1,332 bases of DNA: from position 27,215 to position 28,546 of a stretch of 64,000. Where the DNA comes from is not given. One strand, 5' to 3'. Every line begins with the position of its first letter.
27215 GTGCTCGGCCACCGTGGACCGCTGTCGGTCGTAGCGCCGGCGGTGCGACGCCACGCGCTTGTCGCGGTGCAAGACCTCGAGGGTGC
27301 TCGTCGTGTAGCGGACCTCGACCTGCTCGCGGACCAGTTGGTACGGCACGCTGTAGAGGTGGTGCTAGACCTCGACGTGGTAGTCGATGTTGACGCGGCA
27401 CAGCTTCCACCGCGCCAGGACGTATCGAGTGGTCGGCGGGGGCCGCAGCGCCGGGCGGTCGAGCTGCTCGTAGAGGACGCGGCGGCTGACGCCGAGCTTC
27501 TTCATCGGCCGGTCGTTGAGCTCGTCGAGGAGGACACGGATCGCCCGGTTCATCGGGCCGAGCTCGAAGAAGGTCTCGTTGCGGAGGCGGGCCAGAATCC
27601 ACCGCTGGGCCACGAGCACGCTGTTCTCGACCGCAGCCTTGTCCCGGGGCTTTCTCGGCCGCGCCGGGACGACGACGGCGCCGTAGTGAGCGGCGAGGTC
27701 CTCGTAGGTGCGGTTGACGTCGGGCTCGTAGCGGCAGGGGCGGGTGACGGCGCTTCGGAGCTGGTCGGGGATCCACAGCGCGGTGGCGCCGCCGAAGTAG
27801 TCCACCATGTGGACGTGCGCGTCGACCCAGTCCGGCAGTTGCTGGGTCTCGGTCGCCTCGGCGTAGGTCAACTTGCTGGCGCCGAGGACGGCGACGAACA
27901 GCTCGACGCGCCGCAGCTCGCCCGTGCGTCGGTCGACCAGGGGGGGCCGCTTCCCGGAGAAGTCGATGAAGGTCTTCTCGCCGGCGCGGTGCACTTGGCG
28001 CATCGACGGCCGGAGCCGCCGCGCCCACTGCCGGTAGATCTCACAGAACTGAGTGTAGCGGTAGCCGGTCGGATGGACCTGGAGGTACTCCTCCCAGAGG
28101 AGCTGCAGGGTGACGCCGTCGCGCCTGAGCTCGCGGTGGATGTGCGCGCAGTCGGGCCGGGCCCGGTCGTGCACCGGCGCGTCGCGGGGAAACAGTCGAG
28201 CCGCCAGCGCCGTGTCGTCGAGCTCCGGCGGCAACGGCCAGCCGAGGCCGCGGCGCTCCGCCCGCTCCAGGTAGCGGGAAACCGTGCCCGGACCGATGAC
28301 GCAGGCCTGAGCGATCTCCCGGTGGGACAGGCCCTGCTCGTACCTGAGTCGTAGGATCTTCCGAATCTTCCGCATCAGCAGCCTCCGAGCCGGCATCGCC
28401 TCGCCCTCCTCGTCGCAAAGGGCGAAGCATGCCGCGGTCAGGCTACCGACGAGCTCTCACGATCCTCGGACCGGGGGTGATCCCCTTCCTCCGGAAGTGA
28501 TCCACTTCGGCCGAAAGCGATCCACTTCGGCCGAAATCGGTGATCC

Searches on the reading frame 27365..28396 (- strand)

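Call 33: search_protein_families(library=pfam, max_evalue=0.001, proteins=[window:27365-28396:-])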
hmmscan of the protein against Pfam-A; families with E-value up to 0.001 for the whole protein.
window:27365-28396:- (343 aa): 7 families
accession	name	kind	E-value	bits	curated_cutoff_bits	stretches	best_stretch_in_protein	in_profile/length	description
PF08281.18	Sigma70_r4_2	-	8.5e-08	32.2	25.7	1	12-48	16-52/54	Sigma-70, region 4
PF00665.32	rve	-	1.3e-06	29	32.6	1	161-250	21-102/102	Integrase core domain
PF04545.22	Sigma70_r4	-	1.2e-05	25.2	24.1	1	12-46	10-44/50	Sigma-70, region 4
PF13551.12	HTH_29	-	0.00019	21.9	28.1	0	14-51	4-41/64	Winged helix-turn helix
PF13384.12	HTH_23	-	0.00019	21.6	24.6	1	13-51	9-46/50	Homeodomain-like domain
PF13936.12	HTH_38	-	0.00031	20.9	27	1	13-45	12-43/44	Helix-turn-helix domain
PF13412.12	HTH_24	-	0.00038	20.4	21.9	0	17-51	12-46/48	Winged helix-turn-helix DNA-binding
